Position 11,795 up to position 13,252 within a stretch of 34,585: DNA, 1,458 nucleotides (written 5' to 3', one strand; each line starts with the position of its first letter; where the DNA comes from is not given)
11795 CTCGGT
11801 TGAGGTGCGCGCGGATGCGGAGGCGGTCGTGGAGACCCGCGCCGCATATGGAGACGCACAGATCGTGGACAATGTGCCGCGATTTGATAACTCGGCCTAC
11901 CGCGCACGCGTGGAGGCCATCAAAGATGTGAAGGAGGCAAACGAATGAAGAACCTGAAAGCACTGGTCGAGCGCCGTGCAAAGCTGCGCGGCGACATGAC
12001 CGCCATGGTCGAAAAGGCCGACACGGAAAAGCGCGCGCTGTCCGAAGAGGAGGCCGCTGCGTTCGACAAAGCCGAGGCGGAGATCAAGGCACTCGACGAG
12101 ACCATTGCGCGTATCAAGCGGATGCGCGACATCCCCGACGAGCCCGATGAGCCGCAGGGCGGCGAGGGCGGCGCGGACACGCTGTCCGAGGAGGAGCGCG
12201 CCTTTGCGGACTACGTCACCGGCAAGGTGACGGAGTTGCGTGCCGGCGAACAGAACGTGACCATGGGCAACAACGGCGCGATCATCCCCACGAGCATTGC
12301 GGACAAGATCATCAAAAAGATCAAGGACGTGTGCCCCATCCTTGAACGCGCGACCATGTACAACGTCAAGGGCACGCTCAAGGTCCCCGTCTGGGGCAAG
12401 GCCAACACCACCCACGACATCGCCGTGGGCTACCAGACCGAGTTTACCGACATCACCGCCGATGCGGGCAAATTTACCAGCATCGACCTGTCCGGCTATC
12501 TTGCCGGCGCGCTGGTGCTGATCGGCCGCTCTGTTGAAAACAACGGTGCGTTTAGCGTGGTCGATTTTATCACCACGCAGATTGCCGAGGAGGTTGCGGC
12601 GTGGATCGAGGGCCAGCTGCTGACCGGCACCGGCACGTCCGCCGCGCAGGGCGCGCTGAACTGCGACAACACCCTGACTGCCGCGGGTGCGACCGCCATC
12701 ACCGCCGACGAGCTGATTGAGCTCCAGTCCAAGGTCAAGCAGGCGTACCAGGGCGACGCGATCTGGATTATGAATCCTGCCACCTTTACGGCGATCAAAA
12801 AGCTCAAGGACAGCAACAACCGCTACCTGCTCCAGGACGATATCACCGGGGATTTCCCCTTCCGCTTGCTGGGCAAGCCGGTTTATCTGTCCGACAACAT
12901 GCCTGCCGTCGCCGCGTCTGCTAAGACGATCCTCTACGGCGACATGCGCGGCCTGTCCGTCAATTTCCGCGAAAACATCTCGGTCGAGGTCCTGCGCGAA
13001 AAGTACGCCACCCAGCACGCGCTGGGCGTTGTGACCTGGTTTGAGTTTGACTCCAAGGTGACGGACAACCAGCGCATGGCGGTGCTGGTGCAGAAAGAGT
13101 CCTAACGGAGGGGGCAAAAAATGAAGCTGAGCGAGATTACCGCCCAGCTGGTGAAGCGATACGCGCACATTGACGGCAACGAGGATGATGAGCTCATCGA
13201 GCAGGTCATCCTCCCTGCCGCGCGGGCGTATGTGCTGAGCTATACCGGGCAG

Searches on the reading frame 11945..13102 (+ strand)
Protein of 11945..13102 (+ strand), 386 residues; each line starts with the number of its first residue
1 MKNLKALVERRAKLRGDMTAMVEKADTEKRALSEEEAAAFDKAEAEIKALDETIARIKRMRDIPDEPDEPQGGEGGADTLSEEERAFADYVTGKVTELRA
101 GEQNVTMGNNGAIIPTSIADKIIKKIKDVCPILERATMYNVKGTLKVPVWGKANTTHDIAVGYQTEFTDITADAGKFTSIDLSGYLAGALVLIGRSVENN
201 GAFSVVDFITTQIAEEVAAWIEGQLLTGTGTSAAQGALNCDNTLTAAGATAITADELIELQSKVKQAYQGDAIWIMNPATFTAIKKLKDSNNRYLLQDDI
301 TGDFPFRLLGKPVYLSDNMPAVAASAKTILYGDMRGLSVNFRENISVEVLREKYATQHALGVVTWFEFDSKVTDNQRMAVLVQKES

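Call 61: search_dna_similar(query=window:11945-13102:+, collection=phages, mode=protein, max_rows=12)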
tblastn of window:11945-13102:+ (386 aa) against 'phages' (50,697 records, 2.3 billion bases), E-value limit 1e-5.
Records with a match: 416; places in all: 417; records where one place covers at least 80% of the query: 79.
Best place of each record, by identity: <60% 416.
By first word of the organism name: Streptococcus 99; Vibrio 86; Staphylococcus 40; Lactobacillus 29; Klebsiella 13; Ralstonia 13; Burkholderia 13; phage 12; Enterococcus 12; Streptomyces 11; and 42 more.
By host as written in the record: - 114; Staphylococcus sp. 17; Streptococcus suis 11; Klebsiella pneumoniae 10; Burkholderia sp. 10; Ralstonia solanacearum 10; Lactobacillus plantarum 8; Lactobacillus delbrueckii 6; and 177 more.
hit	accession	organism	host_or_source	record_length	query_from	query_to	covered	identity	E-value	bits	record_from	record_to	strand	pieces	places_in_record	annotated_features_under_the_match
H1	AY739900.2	Lactobacillus phage LL-Ku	Lactobacillus delbrueckii subsp. lactis ...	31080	3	382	98%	44.0%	7e-78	266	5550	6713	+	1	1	putative major head protein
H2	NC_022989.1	Lactobacillus phage LL-Ku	Lactobacillus delbrueckii subsp. lactis ...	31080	3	382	98%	44.0%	7e-78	266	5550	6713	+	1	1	major head protein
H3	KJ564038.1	Lactobacillus phage Ld3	Lactobacillus delbrueckii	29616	3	384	99%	43.0%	3e-77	265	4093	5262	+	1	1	putative major head protein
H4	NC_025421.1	Lactobacillus phage Ld3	Lactobacillus delbrueckii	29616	3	384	99%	43.0%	3e-77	265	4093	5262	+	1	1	major head protein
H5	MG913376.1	Lactobacillus phage PMBT4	Lactobacillus delbrueckii subsp. ...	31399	3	384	99%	43.0%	3e-76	262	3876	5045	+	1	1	major capsid protein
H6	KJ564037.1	Lactobacillus phage Ld17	Lactobacillus delbrueckii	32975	3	384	99%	42.8%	5e-77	264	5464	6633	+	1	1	putative major head protein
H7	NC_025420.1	Lactobacillus phage Ld17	Lactobacillus delbrueckii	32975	3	384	99%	42.8%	5e-77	264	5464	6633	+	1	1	major head protein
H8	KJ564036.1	Lactobacillus phage Ld25A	Lactobacillus delbrueckii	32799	3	384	99%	42.8%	1e-76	263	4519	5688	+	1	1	putative major head protein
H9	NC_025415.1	Lactobacillus phage Ld25A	Lactobacillus delbrueckii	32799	3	384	99%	42.8%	1e-76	263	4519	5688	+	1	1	major head protein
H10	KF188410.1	Lactobacillus phage phiLdb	Lactobacillus delbrueckii ATCC 11842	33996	3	382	98%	43.0%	1e-76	263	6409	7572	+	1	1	putative major head protein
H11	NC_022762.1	Lactobacillus phage phiLdb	Lactobacillus delbrueckii ATCC 11842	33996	3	382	98%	43.0%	1e-76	263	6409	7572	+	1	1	major head protein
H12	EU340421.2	Lactobacillus phage c5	Lactobacillus delbrueckii subsp. ...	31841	3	382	98%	42.7%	9e-77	263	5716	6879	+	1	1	putative major head protein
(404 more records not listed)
